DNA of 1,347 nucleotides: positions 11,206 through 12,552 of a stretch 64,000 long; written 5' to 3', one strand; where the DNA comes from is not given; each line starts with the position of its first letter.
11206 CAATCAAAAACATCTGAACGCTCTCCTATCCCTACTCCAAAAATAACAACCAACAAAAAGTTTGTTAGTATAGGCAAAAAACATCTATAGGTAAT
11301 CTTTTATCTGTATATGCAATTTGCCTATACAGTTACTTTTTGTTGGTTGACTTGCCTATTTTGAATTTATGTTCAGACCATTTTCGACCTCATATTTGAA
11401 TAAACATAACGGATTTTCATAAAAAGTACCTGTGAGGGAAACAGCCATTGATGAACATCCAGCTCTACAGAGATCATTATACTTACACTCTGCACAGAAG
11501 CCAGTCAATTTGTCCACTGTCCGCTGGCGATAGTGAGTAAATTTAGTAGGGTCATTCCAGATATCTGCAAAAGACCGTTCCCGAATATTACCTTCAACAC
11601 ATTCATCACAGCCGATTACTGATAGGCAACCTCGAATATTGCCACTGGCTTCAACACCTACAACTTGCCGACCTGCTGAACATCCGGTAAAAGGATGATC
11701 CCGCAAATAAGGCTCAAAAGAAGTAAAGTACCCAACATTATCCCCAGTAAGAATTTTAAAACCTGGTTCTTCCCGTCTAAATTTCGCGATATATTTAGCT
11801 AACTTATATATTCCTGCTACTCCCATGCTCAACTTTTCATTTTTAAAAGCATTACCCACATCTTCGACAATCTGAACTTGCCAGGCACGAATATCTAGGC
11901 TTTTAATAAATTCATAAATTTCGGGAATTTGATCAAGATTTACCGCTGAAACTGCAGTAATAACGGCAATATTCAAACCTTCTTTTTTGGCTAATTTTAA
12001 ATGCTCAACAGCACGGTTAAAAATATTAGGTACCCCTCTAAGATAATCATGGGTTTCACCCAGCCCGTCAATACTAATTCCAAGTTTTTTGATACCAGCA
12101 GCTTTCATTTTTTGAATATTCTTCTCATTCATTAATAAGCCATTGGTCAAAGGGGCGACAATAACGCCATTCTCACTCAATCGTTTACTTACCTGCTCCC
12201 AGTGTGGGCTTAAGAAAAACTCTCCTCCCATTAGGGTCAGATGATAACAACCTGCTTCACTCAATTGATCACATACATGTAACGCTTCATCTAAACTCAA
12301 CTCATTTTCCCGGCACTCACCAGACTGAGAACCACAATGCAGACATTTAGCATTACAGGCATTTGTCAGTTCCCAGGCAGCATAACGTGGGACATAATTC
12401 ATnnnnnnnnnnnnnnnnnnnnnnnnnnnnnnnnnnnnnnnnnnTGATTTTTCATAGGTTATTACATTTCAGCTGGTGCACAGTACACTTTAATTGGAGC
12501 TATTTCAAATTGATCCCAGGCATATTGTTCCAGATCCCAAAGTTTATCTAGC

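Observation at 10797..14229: Second RiPP-type locus: four unannotated 28-30-aa peptide genes interleaved with two radical SAM/SPASM maturases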

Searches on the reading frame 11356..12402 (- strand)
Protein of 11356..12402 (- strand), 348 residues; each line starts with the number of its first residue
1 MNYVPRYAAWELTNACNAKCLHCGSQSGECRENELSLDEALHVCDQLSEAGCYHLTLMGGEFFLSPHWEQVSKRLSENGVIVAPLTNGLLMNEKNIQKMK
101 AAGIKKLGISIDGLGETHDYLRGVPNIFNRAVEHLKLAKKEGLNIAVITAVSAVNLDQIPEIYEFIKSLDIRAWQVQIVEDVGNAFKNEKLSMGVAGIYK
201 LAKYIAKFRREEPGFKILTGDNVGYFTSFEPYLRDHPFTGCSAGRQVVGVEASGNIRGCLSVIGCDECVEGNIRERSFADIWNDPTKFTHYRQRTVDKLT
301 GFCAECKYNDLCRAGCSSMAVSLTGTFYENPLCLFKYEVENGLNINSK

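Call 4: search_protein_families(library=ncbifam, proteins=[window:11356-12402:-], max_evalue=1)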
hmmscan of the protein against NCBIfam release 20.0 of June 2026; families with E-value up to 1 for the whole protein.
window:11356-12402:- (348 aa): 80 families (the best 25 are shown)
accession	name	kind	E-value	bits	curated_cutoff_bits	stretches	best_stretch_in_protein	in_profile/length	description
TIGR03913.1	rad_SAM_trio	equivalog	4.2e-74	249.6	591.75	1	2-336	15-355/477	GDL motif peptide-associated radical SAM/SPASM maturase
TIGR04103.1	rSAM_nif11_3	equivalog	9.8e-70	235.2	725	1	6-335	5-344/412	nif11-class peptide radical SAM maturase 3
TIGR04133.1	rSAM_w_lipo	hypoth_equivalog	1.8e-52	178.4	425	1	7-315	25-330/350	TIGR04133 family radical SAM/SPASM protein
TIGR04545.1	rSAM_ahbD_hemeb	equivalog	8.7e-46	156.9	500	2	9-186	3-182/339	heme b synthase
TIGR04053.2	TIGR04053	equivalog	3.3e-40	138.5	395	2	4-193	6-200/366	TIGR04053 family radical SAM/SPASM domain-containing protein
TIGR04051.1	rSAM_NirJ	equivalog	2.6e-39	135.2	515.45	2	9-186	5-183/354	heme d1 biosynthesis radical SAM protein NirJ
TIGR04347.1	pseudo_SAM_Halo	equivalog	2e-36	126.1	525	2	9-168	41-201/390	TIGR04347 family pseudo-SAM/SPASM protein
TIGR04546.1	rSAM_ahbC_deAc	equivalog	2e-35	122.3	650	2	9-172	42-206/390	12,18-didecarboxysiroheme deacetylase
TIGR04055.1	rSAM_NirJ2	equivalog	3.7e-35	122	500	1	9-336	3-325/326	putative heme d1 biosynthesis radical SAM protein NirJ2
TIGR03962.1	mycofact_rSAM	equivalog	2.5e-34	119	265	1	8-331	14-327/339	mycofactocin radical SAM maturase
TIGR04054.1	rSAM_NirJ1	equivalog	2.7e-33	115.1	650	2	8-172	38-203/387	putative heme d1 biosynthesis radical SAM protein NirJ1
NF050035.1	rSAM_WgK_link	exception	3.6e-32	111.7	650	2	240-335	268-363/367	radical SAM/SPASM peptide maturase WgkB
TIGR04303.1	GeoRSP_rSAM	equivalog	1.9e-29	103.2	400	1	8-328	7-318/325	GeoRSP system radical SAM/SPASM protein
TIGR02109.1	PQQ_syn_pqqE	equivalog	1.5e-27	96.5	381.35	1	10-333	11-330/358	pyrroloquinoline quinone biosynthesis protein PqqE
TIGR04250.1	SCM_rSAM_ScmE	equivalog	2.6e-26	92.4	400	2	5-177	2-177/358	SynChlorMet cassette radical SAM/SPASM protein ScmE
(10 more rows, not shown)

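Call 6: search_protein_families(library=pfam, proteins=[window:11356-12402:-], max_evalue=0.1)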
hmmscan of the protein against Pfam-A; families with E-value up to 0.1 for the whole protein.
window:11356-12402:- (348 aa): 4 families
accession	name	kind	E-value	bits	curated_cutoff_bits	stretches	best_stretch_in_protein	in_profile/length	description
PF04055.27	Radical_SAM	-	8.4e-22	78.5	29.5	1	11-166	2-166/166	Radical SAM superfamily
PF13186.11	SPASM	-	5.7e-08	33.4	21.5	1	241-307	1-67/67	Iron-sulfur cluster-binding domain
PF13353.11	Fer4_12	-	0.049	14.4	22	1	14-65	13-66/137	4Fe-4S single cluster domain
PF22863.1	TraI_middle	-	0.091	13.4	27.6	0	67-106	33-72/89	TraI-like middle domain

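Call 24: find_homologous_proteins(query=window:11356-12402:-, max_evalue=1e-20)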
Query window:11356-12402:- (348 aa): 294 proteins with E <= 1e-20 among 3263 candidates; the best 120 are listed.
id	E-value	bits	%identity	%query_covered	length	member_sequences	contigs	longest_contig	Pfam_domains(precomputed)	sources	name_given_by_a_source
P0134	3.1e-239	811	100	100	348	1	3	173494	PF13186.12,PF04055.28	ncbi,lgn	-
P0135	4.8e-186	636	75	99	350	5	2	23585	PF13186.12,PF04055.28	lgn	-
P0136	2.1e-175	601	72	99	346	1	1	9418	PF13186.12,PF04055.28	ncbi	-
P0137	4.4e-171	587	72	99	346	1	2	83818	PF13186.12,PF04055.28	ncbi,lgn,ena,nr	ncbi:MAG: radical SAM protein [Halanaerobiales bacterium]|nr:radical SAM protein [Halanaerobiales ba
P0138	2.8e-165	568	67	100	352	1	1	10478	PF13186.12,PF04055.28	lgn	-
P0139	1.1e-161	556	66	99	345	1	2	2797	PF13186.12,PF04055.28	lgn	-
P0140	9.1e-159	546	65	100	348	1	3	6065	PF13186.12,PF04055.28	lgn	-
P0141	1.2e-158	546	64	100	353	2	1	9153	PF13186.12,PF04055.28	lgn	-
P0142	2.4e-158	545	65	100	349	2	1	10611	PF13186.12,PF04055.28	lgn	-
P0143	2.4e-157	542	66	100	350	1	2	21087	PF13186.12,PF04055.28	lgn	-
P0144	2.7e-157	542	65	100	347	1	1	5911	PF13186.12,PF04055.28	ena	-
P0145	6.9e-145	501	59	99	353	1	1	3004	PF13186.12,PF04055.28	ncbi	-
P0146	2.6e-144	499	60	99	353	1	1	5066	PF13186.12,PF04055.28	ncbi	-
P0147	1.2e-143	497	59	100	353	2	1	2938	PF13186.12,PF04055.28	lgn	-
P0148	1.4e-143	497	58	99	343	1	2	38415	PF13186.12,PF04055.28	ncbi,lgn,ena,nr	ncbi:MAG: radical SAM protein [Halanaerobiales bacterium]|nr:radical SAM protein [Halanaerobiales ba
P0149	1.5e-143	496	58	99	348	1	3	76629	PF13186.12,PF04055.28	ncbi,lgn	-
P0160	1.9e-132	460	55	99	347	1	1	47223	PF13186.12,PF04055.28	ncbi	-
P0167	9.1e-132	458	57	99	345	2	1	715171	PF13186.12,PF04055.28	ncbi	-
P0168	1.5e-131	457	54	99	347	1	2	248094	PF13186.12,PF04055.28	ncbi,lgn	-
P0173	1.0e-130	454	55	99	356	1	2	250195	PF13186.12,PF04055.28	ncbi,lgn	-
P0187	6.9e-125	435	54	98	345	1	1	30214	PF13186.12,PF04055.28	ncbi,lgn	-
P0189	8.7e-125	435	53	100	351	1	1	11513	PF13186.12,PF04055.28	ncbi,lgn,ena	-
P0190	4.0e-124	433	54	98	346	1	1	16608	PF13186.12,PF04055.28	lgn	-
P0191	5.6e-124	432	54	99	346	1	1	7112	PF13186.12,PF04055.28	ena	-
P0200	6.1e-118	412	52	99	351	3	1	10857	PF13186.12,PF04055.28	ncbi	-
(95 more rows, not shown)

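Call 25: find_encoding_contigs(protein=P0167, flank=8000, max_places=1)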
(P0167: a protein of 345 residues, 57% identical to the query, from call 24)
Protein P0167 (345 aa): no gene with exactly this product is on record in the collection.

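Call 26: find_encoding_contigs(protein=P0191, flank=8000, max_places=1)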
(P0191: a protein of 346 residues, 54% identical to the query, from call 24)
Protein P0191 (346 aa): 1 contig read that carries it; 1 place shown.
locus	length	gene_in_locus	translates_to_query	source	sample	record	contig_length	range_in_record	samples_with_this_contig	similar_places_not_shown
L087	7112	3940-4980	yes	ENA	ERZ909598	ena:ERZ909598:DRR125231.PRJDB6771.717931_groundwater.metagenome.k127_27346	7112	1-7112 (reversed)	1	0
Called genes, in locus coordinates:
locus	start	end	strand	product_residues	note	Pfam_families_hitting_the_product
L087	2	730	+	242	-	?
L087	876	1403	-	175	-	PF00583:Acetyltransf_1, PF13508:Acetyltransf_7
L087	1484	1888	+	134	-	PF01638:HxlR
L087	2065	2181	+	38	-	-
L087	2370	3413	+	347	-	PF04055:Radical_SAM, PF13186:SPASM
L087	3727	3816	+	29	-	-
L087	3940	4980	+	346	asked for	PF04055:Radical_SAM, PF13186:SPASM (weak)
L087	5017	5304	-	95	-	-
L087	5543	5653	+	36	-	-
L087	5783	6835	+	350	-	PF04055:Radical_SAM, PF13186:SPASM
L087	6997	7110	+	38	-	?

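Call 27: find_encoding_contigs(protein=P0190, flank=10000, max_places=1)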
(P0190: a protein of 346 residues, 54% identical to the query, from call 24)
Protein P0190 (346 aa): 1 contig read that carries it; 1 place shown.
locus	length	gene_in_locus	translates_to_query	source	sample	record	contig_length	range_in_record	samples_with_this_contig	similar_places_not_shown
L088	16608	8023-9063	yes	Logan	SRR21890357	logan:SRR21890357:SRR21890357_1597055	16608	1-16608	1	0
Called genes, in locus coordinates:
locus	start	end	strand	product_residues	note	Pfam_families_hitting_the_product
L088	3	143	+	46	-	?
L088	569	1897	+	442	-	-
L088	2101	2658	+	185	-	PF13302:Acetyltransf_3, PF13420:Acetyltransf_4, PF00583:Acetyltransf_1, PF13508:Acetyltransf_7 (weak)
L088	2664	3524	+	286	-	PF00583:Acetyltransf_1, PF13673:Acetyltransf_10, PF08445:FR47 (weak), PF13508:Acetyltransf_7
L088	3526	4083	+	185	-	PF13302:Acetyltransf_3, PF13420:Acetyltransf_4, PF00583:Acetyltransf_1, PF13523:Acetyltransf_8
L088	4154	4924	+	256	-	PF01209:Ubie_methyltran (weak), PF13489:Methyltransf_23, PF05175:MTS (weak), PF13847:Methyltransf_31, PF08241:Methyltransf_11, PF08242:Methyltransf_12, PF13649:Methyltransf_25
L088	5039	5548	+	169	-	PF11553:DUF3231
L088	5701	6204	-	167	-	-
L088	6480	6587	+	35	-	-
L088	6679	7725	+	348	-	PF04055:Radical_SAM, PF13186:SPASM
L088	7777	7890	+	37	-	-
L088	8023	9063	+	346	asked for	PF04055:Radical_SAM, PF13186:SPASM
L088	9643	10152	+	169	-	PF13785:DUF4178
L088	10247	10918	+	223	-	PF04012:PspA_IM30, PF27865:CHP04376 (faint)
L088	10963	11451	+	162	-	PF14042:DUF4247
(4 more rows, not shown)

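Call 28: find_encoding_contigs(protein=P0149, flank=8000, max_places=1)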
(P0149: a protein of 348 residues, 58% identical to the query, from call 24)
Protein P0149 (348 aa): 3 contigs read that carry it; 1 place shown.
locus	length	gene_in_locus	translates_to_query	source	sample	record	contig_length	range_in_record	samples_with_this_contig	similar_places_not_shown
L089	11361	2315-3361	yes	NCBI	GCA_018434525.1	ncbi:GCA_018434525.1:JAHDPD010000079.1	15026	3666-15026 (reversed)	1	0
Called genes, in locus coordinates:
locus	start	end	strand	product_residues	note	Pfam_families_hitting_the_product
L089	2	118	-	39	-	?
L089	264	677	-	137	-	PF06305:LapA_dom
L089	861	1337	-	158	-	PF04306:DUF456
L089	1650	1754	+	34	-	-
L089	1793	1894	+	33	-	-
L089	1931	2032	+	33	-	-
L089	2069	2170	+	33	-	-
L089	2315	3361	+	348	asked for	PF04055:Radical_SAM, PF13186:SPASM (weak)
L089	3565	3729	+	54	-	PF20730:YetF_N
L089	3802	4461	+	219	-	PF04239:DUF421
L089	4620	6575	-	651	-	-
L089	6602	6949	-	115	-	-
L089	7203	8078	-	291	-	PF07549:Sec_GG, PF02355:SecD_SecF_C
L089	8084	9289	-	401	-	PF07549:Sec_GG (weak), PF21760:SecD_1st, PF22599:SecDF_P1_head, PF02355:SecD_SecF_C, PF03176:MMPL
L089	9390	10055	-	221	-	-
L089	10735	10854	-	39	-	-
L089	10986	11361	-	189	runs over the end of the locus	PF02887:PK_C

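Call 40: list_cluster_members(proteins=[P0167, P0168, P0173, P0160, P0200, P0148, P0136, P0145, P0187, P0189])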
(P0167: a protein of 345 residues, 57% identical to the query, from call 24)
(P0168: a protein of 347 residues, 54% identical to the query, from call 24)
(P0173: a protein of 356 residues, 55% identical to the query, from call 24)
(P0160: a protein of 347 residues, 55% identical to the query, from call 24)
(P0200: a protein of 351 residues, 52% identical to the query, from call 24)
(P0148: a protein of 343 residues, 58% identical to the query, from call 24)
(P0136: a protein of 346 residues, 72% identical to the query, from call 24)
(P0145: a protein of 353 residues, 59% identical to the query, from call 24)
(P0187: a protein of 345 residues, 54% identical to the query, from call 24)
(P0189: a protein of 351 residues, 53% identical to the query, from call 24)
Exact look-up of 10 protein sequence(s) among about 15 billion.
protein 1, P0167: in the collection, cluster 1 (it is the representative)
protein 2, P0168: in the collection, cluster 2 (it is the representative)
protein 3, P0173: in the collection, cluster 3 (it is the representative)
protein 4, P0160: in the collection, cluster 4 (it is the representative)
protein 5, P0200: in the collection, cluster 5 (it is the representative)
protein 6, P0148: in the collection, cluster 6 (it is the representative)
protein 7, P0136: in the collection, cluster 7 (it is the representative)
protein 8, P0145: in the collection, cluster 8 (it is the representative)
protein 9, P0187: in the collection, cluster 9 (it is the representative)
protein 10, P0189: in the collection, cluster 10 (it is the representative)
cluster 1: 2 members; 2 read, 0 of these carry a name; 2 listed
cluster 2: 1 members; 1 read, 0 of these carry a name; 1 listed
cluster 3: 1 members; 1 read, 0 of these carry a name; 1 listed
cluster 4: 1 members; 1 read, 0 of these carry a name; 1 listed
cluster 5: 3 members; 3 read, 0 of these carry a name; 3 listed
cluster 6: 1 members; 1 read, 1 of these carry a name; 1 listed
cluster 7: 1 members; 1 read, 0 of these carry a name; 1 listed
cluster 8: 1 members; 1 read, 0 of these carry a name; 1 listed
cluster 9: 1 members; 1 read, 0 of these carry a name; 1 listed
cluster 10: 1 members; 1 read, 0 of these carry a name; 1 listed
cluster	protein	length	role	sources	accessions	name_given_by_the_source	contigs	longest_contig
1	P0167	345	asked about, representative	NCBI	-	-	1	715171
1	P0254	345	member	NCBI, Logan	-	-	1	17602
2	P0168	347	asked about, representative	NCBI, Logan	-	-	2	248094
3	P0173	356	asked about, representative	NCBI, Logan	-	-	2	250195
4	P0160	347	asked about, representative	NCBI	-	-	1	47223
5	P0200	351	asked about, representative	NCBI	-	-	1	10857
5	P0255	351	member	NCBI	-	-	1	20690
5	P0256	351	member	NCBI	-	-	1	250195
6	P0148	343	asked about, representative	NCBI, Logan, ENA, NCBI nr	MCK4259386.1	MAG: radical SAM protein [Halanaerobiales bacterium] | radical SAM protein [Halanaerobiales bacterium]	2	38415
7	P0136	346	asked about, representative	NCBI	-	-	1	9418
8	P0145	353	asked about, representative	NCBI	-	-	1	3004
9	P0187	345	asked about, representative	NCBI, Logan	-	-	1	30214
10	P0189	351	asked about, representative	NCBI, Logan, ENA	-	-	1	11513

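Call 41: find_encoding_contigs(protein=P0173, flank=10000, max_places=1)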
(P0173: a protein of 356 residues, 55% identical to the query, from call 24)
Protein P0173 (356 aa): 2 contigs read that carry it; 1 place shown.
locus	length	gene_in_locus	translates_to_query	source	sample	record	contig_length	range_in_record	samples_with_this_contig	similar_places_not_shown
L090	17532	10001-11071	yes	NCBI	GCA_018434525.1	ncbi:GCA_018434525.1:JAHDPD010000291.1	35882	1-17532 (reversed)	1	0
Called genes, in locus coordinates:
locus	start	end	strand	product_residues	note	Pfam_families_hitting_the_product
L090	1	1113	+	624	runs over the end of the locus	PF06452:CBM9_1 (weak)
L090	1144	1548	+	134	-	-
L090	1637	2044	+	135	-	PF02566:OsmC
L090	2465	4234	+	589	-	PF00989:PAS, PF13188:PAS_8, PF08448:PAS_4 (weak), PF13426:PAS_9, PF13185:GAF_2, PF00990:GGDEF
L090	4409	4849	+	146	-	PF09021:HutP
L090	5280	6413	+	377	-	PF03977:OAD_beta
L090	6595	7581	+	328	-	PF11392:AllH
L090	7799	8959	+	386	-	PF02515:CoA_transf_3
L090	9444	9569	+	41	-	-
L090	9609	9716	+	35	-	-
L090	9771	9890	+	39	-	-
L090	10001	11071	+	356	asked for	PF04055:Radical_SAM, PF13186:SPASM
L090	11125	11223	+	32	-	-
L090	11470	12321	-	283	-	PF02645:DegV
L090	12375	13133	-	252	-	PF22564:HAAS, PF18917:LiaI-LiaF-like_TM1, PF22570:LiaF-TM (faint)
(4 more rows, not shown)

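Call 42: find_encoding_contigs(protein=P0168, flank=10000, max_places=1)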
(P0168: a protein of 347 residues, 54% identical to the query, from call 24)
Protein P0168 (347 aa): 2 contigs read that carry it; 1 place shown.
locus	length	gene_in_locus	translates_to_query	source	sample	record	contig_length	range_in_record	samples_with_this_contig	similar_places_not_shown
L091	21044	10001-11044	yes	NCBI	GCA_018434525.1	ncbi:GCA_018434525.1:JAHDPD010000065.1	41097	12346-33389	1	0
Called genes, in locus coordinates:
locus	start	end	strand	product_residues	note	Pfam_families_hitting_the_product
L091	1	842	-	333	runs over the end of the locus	PF01078:Mg_chelatase (faint), PF05496:RuvB_N (faint), PF00004:AAA, PF17866:AAA_lid_6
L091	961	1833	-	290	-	PF04055:Radical_SAM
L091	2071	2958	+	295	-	PF01522:Polysacc_deac_1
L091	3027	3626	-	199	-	PF13302:Acetyltransf_3, PF13420:Acetyltransf_4, PF13523:Acetyltransf_8 (weak)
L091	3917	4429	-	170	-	PF21349:RUBY_RBDX (weak), PF02915:Rubrerythrin, PF13668:Ferritin_2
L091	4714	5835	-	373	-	PF03415:Peptidase_C11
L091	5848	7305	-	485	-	PF04055:Radical_SAM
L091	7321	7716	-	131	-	-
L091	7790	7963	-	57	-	-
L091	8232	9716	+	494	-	PF02310:B12-binding, PF04055:Radical_SAM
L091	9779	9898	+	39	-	-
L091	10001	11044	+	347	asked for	PF04055:Radical_SAM, PF13186:SPASM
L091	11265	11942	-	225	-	PF22624:AASDHPPT_N, PF01648:ACPS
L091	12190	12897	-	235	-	PF17115:Toast_rack_N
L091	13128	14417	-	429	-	-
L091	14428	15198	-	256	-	PF17131:TP_0789-like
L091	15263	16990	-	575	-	PF02687:FtsX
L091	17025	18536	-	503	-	PF02687:FtsX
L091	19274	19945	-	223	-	PF02463:SMC_N, PF00005:ABC_tran, PF13166:AAA_13 (faint), PF13304:AAA_21 (weak)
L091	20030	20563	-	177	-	PF07853:DUF1648 (weak)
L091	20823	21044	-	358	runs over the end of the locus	PF12698:ABC2_membrane_3, PF01061:ABC2_membrane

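Call 52: search_dna_similar(query=window:11356-12402:-, collection=plasmids, mode=protein, max_rows=40, max_evalue=1e-10)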
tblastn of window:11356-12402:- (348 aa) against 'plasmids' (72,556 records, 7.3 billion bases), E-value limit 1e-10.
Records with a match: 373; places in all: 393; records where one place covers at least 80% of the query: 350.
Best place of each record, by identity: <60% 373.
By first word of the organism name: Sinorhizobium 78; Bacillus 71; Rhizobium 42; Pseudosulfitobacter 39; Clostridium 27; Thermus 20; Streptomyces 7; Roseibium 7; Acinetobacter 6; Mesorhizobium 6; and 51 more.
By predicted mobility (MOB-suite, as given by PLSDB): non-mobilizable 212; mobilizable 90; conjugative 71.
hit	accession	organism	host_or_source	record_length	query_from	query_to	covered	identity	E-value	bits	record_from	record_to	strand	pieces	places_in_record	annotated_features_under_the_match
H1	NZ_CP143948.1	Agathobacter rectalis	Homo sapiens,cell culture,fecal sample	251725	8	340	96%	36.3%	4e-62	221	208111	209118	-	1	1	radical SAM protein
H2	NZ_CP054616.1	Azospirillum oryzae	cell culture,soil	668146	4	336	96%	35.9%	5e-67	235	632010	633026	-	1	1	GDL motif peptide-associated radical SAM/SPASM maturase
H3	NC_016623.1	Azospirillum lipoferum 4B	-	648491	4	336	96%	35.9%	1e-66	234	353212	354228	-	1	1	GDL motif peptide-associated radical SAM/SPASM maturase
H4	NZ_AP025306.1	Aureibacter tunicatorum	-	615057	4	333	95%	36.1%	5e-63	224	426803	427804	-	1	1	radical SAM protein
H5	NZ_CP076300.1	Burkholderia pseudomallei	Homo sapiens,blood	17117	3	336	96%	35.3%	3e-66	233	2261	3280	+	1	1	GDL motif peptide-associated radical SAM/SPASM maturase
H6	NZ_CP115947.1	Ralstonia solanacearum MolK2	Musa sp.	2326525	3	336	96%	35.3%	1e-65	231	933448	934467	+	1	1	record has no annotation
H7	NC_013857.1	Azospirillum sp. B510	-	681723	4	336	96%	34.4%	5e-66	233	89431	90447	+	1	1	GDL motif peptide-associated radical SAM/SPASM maturase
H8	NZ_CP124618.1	Tropicibacter oceani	pure culture,sediment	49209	5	346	98%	32.6%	5e-60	215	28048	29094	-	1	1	radical SAM protein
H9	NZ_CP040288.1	Nostoc sp. C057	Phaeoceros,pure culture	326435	7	333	94%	33.7%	2e-58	210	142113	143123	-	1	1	nif11-class peptide radical SAM maturase 3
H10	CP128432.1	Microbulbifer sp. MKSA007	Smenospongia aurea,bacteria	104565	5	339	96%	27.6%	2e-29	126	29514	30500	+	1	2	radical SAM protein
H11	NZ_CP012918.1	Azospirillum brasilense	Digitaria eriantha,microbe,root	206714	10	333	93%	28.2%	2e-22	105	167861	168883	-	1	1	nirJ: heme d1 biosynthesis radical SAM protein NirJ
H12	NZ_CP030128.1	Indioceanicola profundi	sediment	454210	5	336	95%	27.5%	8e-27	119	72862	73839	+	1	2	radical SAM protein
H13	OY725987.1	Phocaeicola massiliensis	-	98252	10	314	88%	29.6%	4e-33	137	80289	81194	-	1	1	record has no annotation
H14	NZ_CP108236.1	Streptomyces sp. NBC_00080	-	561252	10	341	95%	27.2%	7e-18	92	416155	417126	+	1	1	mftC: mycofactocin radical SAM maturase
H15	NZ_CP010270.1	Paenibacillus polymyxa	-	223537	10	335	94%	27.5%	4e-17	90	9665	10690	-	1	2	radical SAM protein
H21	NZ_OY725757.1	Parabacteroides distasonis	-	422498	6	312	88%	28.8%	2e-26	117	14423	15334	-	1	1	TIGR04133 family radical SAM/SPASM protein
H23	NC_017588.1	Thermus thermophilus JL-18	-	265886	5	335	95%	26.5%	1e-20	100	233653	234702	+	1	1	TIGR04053 family radical SAM/SPASM domain-containing protein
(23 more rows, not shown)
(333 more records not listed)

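Call 53: get_annotated_region(hit=H9, flank=4000)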
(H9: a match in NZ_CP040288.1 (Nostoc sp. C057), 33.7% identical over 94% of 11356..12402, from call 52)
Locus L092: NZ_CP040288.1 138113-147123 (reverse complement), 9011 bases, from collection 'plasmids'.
description: Nostoc sp. C057 plasmid p057_G
organism: Nostoc sp. C057 (NCBI taxid 2576903)
taxonomy: Bacteria; Cyanobacteriota; Cyanophyceae; Nostocales; Nostocaceae; Nostoc; Nostoc sp. C057
host: -; source: Phaeoceros,pure culture; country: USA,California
typing (MOB-suite, as given by PLSDB): non-mobilizable
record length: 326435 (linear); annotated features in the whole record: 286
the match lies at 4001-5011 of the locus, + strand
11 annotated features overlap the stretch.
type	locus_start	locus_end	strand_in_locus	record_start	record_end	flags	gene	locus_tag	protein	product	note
CDS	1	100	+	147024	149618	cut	-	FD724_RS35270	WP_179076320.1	hypothetical protein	-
CDS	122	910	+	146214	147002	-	-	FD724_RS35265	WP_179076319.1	MinD/ParA family protein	-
CDS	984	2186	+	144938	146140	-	-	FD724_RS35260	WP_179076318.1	hypothetical protein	-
CDS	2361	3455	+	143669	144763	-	-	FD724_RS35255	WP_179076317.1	cyclic nucleotide-binding domain-containing protein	-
CDS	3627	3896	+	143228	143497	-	-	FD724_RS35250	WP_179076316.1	Nif11-like leader peptide family natural product precursor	-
CDS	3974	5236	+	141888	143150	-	-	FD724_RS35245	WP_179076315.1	nif11-class peptide radical SAM maturase 3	-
CDS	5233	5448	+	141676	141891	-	-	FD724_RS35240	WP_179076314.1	hypothetical protein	-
CDS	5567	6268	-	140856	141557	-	-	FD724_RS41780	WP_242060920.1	hypothetical protein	-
CDS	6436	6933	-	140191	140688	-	-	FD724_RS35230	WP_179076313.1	NHLP leader peptide family RiPP precursor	-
CDS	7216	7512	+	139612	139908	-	-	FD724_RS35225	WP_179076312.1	Nif11-like leader peptide family natural product precursor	-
CDS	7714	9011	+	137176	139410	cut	-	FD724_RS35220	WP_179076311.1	TOMM precursor leader peptide-binding protein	-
